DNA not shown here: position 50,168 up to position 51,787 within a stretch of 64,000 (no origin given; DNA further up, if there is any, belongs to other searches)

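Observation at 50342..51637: ProA-like pseudoenzyme with a coiled-coil tail, coupled to the giant protein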

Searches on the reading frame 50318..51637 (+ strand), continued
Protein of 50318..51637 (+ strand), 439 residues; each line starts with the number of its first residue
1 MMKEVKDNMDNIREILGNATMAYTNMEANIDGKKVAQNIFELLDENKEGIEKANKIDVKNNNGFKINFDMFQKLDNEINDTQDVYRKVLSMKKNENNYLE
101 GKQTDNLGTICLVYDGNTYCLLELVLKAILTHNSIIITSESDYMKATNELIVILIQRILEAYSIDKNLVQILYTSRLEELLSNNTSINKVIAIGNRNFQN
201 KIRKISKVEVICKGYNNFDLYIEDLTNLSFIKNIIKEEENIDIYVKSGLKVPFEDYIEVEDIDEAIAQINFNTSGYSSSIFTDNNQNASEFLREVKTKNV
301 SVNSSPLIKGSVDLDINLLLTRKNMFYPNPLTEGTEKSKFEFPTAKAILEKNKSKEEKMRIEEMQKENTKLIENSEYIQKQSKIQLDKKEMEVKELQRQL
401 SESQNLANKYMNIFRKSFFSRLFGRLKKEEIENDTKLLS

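Call 31: search_solved_structures(query=A1, max_evalue=0.01, show_alignments=2)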
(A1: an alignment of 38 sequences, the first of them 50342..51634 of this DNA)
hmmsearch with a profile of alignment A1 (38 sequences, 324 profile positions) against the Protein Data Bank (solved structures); distinct sequences matched with E-value up to 0.01: 39.
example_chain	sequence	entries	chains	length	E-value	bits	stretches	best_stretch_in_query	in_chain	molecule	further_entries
8zok_A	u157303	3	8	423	1.6e-33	119.4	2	20-225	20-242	Gamma-glutamyl phosphate reductase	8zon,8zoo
1o20_A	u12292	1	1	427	5.2e-32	114.4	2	18-224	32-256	Gamma-glutamyl phosphate reductase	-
1vlu_A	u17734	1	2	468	1.5e-29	106.3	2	7-219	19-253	Gamma-glutamyl phosphate reductase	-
8j0e_F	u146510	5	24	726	8.2e-27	97.3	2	19-227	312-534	Delta-1-pyrroline-5-carboxylate synthase B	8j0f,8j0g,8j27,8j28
4ghk_A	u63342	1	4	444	2.8e-26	95.5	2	88-217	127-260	Gamma-glutamyl phosphate reductase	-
8y2h_B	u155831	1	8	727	1e-25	93.7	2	19-227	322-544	Delta-1-pyrroline-5-carboxylate synthase A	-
2h5g_A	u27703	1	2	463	5.1e-24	88.1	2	22-225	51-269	Delta 1-pyrroline-5-carboxylate synthetase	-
7f5t_A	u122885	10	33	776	3.2e-20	75.7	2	77-224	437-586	Delta-1-pyrroline-5-carboxylate synthase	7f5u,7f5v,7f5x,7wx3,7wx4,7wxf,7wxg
10fm_A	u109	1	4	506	1e-11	47.7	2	224-294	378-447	aldehyde dehydrogenase (NAD(+))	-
1ad3_A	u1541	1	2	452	8.6e-08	34.8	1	247-294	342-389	ALDEHYDE DEHYDROGENASE (CLASS 3)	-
8bb8_A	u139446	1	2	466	2e-06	30.3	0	248-294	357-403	Aldehyde dehydrogenase, dimeric NADP-preferring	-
9ig2_A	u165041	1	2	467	2e-06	30.3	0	248-294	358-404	Aldehyde dehydrogenase, dimeric NADP-preferring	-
3sza_A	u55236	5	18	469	2e-06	30.3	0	248-294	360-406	Aldehyde dehydrogenase, dimeric NADP-preferring | Aldehyde dehydrogenase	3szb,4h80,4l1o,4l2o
4qgk_A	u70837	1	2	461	2.7e-06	29.9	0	247-294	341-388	Fatty aldehyde dehydrogenase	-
5tjr_A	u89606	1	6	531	3.9e-05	26.1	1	247-294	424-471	Methylmalonate-semialdehyde dehydrogenase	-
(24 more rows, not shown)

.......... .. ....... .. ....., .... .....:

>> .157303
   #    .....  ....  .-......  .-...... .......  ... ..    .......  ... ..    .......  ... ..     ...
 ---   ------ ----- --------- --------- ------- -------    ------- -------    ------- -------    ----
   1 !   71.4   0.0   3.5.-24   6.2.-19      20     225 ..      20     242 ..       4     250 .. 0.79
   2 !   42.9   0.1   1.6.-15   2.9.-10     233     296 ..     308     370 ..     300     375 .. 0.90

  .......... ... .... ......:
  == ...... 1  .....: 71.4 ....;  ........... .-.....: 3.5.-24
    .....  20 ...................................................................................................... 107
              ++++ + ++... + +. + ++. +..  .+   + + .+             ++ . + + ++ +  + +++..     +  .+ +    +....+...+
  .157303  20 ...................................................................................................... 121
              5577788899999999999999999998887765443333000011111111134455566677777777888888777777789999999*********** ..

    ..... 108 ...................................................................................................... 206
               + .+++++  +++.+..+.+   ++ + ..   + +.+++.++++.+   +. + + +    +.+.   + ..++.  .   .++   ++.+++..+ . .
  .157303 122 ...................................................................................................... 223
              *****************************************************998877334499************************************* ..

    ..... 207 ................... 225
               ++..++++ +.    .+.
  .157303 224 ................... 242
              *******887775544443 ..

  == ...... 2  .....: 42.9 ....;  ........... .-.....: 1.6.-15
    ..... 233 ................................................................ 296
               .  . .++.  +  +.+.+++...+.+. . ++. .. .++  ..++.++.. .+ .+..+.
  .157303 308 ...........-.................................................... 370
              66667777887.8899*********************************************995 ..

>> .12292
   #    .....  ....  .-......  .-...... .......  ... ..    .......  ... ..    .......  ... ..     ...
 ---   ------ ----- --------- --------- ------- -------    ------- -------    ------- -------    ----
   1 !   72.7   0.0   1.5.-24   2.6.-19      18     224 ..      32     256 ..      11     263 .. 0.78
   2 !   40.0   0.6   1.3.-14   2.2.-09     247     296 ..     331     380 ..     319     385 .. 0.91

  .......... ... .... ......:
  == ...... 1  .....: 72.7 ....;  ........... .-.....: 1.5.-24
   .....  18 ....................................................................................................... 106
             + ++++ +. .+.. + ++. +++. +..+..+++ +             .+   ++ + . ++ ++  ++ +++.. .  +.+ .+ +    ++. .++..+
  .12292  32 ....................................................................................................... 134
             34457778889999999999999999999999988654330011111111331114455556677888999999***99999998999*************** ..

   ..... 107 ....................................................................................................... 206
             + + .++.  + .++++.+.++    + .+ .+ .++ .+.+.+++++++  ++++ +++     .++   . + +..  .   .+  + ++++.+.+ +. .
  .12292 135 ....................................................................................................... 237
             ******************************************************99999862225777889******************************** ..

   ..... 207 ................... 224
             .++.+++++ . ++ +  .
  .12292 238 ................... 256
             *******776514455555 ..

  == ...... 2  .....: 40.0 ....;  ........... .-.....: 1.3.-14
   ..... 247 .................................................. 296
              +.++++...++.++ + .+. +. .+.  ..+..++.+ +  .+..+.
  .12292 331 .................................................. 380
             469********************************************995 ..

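Call 40: predict_structure(alignment_id=A1)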
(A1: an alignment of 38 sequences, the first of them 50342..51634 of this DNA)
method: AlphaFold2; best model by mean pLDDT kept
length: 431 residues; sequences in the alignment: 38
mean_pLDDT: 89.1   pTM: 0.73
mean pLDDT of the five models: 89.1, 88.6, 88.6, 88.0, 86.4
residues with pLDDT >= 90: 326; 70-90: 56; 50-70: 32; < 50: 17
segments of 3 or more residues with pLDDT < 50: 324-336
pLDDT, mean of each block of 10 residues (from residue 1): 86 92 94 98 98 94 93 89 89 94 97 97 97 96 99 97 96 93 96 96 95 95 91 94 94 98 94 98 96 92 85 91 48 47 74 90 93 95 97 94 76 54 57 51
secondary structure, 60 per line:
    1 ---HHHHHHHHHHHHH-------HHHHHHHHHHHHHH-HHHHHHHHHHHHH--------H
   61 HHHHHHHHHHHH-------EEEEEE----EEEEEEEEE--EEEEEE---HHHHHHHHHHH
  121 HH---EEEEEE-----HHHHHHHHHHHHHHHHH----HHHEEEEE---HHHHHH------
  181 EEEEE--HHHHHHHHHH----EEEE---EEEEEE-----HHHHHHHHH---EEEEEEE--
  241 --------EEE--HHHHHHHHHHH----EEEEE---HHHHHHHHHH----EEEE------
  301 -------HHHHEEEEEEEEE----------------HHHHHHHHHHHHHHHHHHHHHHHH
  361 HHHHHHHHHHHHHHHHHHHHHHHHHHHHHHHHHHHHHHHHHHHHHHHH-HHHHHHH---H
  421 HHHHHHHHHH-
elements in order: H4-16 H24-37 H39-51 H60-72 E80-85 E90-98 E101-106 H110-122 E126-131 H137-153 E161-165 H169-174 E181-185 H188-197 E202-205 E209-214 H220-228 E232-238 E249-251 H254-264 E269-273 H277-286 E291-294 H308-311 E312-320 H337-408 H410-416 H420-430

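Call 43: fold_search(model_id=the predicted structure, library=pdb)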
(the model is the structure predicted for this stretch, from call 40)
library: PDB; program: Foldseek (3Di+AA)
matches with E <= 10: 1711; with E <= 0.001: 664
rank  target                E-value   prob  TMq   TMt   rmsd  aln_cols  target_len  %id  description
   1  1o20                  6.2e-21  1.00  0.52  0.54   6.3       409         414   18  Crystal structure of Gamma-glutamyl phosphate reductase (TM0293) from Thermotoga maritima at 2.00 A resolution (released 2003-04-01)
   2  8zoo_A                6.8e-20  1.00  0.50  0.52   7.1       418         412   16  EcGPR at open conformation (released 2025-06-04)
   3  8zon_A                2.5e-19  1.00  0.58  0.60   5.3       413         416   16  EcGPR at close conformation. (released 2025-06-04)
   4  8zok_A                3.2e-19  1.00  0.56  0.57   5.5       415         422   16  EcGPR tetramer with catalytic intermediates (released 2025-06-04)
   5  4ghk_C                8.9e-19  1.00  0.52  0.55   6.3       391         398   15  X-ray Crystal Structure of Gamma-glutamyl phosphate reductase from Burkholderia thailandensis (released 2012-12-26)
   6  1vlu_A                1.0e-18  1.00  0.45  0.49   9.9       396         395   17  Crystal structure of Gamma-glutamyl phosphate reductase (yor323c) from Saccharomyces cerevisiae at 2.40 A resolution (released 2004-08-24)
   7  1vlu_B                1.5e-18  1.00  0.46  0.50  10.6       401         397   17  Crystal structure of Gamma-glutamyl phosphate reductase (yor323c) from Saccharomyces cerevisiae at 2.40 A resolution (released 2004-08-24)
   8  4ghk_A                2.8e-18  1.00  0.51  0.54   6.5       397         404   14  X-ray Crystal Structure of Gamma-glutamyl phosphate reductase from Burkholderia thailandensis (released 2012-12-26)
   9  4ghk_B                4.0e-18  1.00  0.49  0.51   7.6       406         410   14  X-ray Crystal Structure of Gamma-glutamyl phosphate reductase from Burkholderia thailandensis (released 2012-12-26)
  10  4ghk_D                4.8e-18  1.00  0.52  0.55   6.6       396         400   14  X-ray Crystal Structure of Gamma-glutamyl phosphate reductase from Burkholderia thailandensis (released 2012-12-26)
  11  2h5g_B                1.4e-17  1.00  0.56  0.56   5.6       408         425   16  Crystal structure of human pyrroline-5-carboxylate synthetase (released 2006-06-23)
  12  2h5g_A                4.6e-17  1.00  0.55  0.56   5.9       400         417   16  Crystal structure of human pyrroline-5-carboxylate synthetase (released 2006-06-23)
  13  7f5t_A                5.5e-17  1.00  0.53  0.36   5.6       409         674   17  Drosophila P5CS filament with glutamate (released 2022-05-18)
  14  7f5v_A                3.5e-16  1.00  0.54  0.36   5.4       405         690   16  Drosophila P5CS filament with glutamate, ATP, and NADPH (released 2022-04-06)
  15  7f5u_A                4.2e-16  1.00  0.52  0.35   6.3       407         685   16  Drosophila P5CS filament with glutamate and ATPgammaS (released 2022-04-06)
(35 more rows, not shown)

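Call 77: find_encoding_contigs(protein=P0182, flank=8000, max_places=3)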
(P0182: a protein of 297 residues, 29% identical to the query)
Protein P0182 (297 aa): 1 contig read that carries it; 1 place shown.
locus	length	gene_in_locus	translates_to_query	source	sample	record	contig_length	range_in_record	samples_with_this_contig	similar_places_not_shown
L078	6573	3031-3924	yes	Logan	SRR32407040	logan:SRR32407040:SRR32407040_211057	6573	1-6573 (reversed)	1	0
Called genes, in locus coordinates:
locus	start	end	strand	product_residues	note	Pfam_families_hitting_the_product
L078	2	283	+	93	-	?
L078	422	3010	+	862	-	-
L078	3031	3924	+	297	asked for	-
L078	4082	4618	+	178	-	-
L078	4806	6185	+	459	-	PF05697:Trigger_N, PF00254:FKBP_C, PF05698:Trigger_C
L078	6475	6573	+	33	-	?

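Call 79: find_encoding_contigs(protein=P0199, flank=8000, max_places=3)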
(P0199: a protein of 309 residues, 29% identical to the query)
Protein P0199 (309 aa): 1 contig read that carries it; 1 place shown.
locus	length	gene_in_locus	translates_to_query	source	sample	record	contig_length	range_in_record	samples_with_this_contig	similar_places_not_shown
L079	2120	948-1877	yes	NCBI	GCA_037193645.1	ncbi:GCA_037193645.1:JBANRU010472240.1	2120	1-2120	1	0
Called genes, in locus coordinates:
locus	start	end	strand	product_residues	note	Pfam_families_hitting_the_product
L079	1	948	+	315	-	?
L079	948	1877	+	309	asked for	PF00171:Aldedh (faint)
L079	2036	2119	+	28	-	?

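Call 80: find_encoding_contigs(protein=P0221, flank=8000, max_places=3)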
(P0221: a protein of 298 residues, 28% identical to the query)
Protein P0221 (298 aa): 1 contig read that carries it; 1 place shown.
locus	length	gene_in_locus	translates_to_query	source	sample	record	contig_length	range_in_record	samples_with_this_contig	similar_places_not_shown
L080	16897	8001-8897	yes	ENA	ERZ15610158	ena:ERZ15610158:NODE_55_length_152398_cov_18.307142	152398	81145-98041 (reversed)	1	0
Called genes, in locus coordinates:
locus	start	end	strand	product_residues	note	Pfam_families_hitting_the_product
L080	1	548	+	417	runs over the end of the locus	PF06838:Met_gamma_lyase, PF01053:Cys_Met_Meta_PP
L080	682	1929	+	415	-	PF00890:FAD_binding_2 (faint), PF01134:GIDA (weak), PF01266:DAO (faint), PF03486:HI0933_like, PF07992:Pyr_redox_2 (weak), PF12831:FAD_oxidored, PF13738:Pyr_redox_3 (faint), PF22780:HI0933_like_1st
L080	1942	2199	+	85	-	-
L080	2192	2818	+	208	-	PF01205:Impact_N, PF09186:DUF1949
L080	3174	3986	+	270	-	PF00072:Response_reg, PF08769:Spo0A_C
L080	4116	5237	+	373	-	PF07690:MFS_1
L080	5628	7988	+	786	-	-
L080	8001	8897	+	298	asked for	-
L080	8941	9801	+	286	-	PF04055:Radical_SAM, PF13186:SPASM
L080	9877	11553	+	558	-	PF03796:DnaB_C (weak)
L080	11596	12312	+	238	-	PF03009:GDPD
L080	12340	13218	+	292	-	-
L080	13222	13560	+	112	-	-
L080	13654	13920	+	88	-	PF12116:SpoIIID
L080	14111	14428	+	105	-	PF06257:VEG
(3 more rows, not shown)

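Call 86: search_protein_families(library=pfam, proteins=[L021:7010-8338:-, L009:2248-2826:+, L047:11262-12365:+, L063:18667-20841:-, L033:2110-3072:-, L004:9917-10375:+, L012:4402-5355:+, L012:5327-5638:+, L004:7462-8268:+, L004:8306-9907:+], max_evalue=0.001)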
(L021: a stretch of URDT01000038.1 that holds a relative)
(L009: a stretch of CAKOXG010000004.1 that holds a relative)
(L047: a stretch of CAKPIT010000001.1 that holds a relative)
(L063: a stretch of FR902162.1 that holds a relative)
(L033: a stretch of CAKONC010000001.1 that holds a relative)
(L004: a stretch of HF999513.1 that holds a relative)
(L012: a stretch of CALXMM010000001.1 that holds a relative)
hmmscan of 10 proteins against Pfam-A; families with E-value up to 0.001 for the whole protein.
L021:7010-8338:- (442 aa): 1 family
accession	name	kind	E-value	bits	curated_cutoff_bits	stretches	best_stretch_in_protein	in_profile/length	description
PF01076.25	Mob_Pre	-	8.9e-14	52.2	25.5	1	47-232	20-187/196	Plasmid recombination enzyme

L009:2248-2826:+ (192 aa): 1 family
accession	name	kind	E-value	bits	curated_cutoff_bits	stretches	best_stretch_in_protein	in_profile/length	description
PF01076.25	Mob_Pre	-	1.8e-07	31.6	25.5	1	2-69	122-181/196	Plasmid recombination enzyme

L047:11262-12365:+ (367 aa): 3 families
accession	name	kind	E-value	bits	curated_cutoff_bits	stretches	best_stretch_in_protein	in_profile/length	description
PF02534.20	T4SS-DNA_transf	-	3.8e-31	108.9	20.1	1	3-205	236-438/468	Type IV secretory system Conjugative DNA transfer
PF12696.13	TraG-D_C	-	4.5e-24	85.2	22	1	73-191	3-124/126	TraM recognition site of TraD and TraG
PF10412.15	TrwB_AAD_bind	-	1.6e-09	37.6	20.5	1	40-192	219-367/387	Type IV secretion-system coupling protein DNA-binding domain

L063:18667-20841:- (724 aa): 7 families
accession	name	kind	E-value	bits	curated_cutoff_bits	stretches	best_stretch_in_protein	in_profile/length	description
PF02534.20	T4SS-DNA_transf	-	2.5e-52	178.7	20.1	1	114-496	26-394/468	Type IV secretory system Conjugative DNA transfer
PF12696.13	TraG-D_C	-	7.5e-24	84.5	22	1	408-497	2-92/126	TraM recognition site of TraD and TraG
PF10412.15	TrwB_AAD_bind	-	3.2e-22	79.4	20.5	1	134-499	12-338/387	Type IV secretion-system coupling protein DNA-binding domain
PF00270.35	DEAD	-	4.4e-05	23.7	26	1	138-192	15-71/167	DEAD/DEAH box helicase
PF01935.23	DUF87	-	4.9e-05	24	23.2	1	138-194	24-77/220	Helicase HerA, central domain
PF01580.24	FtsK_SpoIIIE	-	0.00024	21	24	0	120-156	27-58/221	FtsK/SpoIIIE family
PF04851.21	ResIII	-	0.00028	21.3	22.5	1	134-190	20-77/164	Type III restriction enzyme, res subunit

L033:2110-3072:- (320 aa): 2 families
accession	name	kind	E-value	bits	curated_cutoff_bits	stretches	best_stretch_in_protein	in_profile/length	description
PF13310.11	Virulence_RhuM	-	8.8e-24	84.6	33.7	1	60-132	2-70/252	Virulence protein RhuM family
PF02661.23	Fic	-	1.4e-10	42.3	24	1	199-272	10-93/93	Fic/DOC family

L004:9917-10375:+ (152 aa): 0 families

L012:4402-5355:+ (317 aa): 0 families

L012:5327-5638:+ (103 aa): 0 families

L004:7462-8268:+ (268 aa): 0 families

L004:8306-9907:+ (533 aa): 0 families

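Call 99: find_related_loci(query=A2, collection=viral_contigs, flank=10000)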
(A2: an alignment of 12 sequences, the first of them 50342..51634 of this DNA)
Query A2 (431 aa) in viral_contigs; peptide patterns used: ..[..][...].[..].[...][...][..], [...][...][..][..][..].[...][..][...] (x = any residue, [..] = any of these).
197 stretches matched a pattern, but none encodes a relative of the query by tblastn (E <= 1e-3).
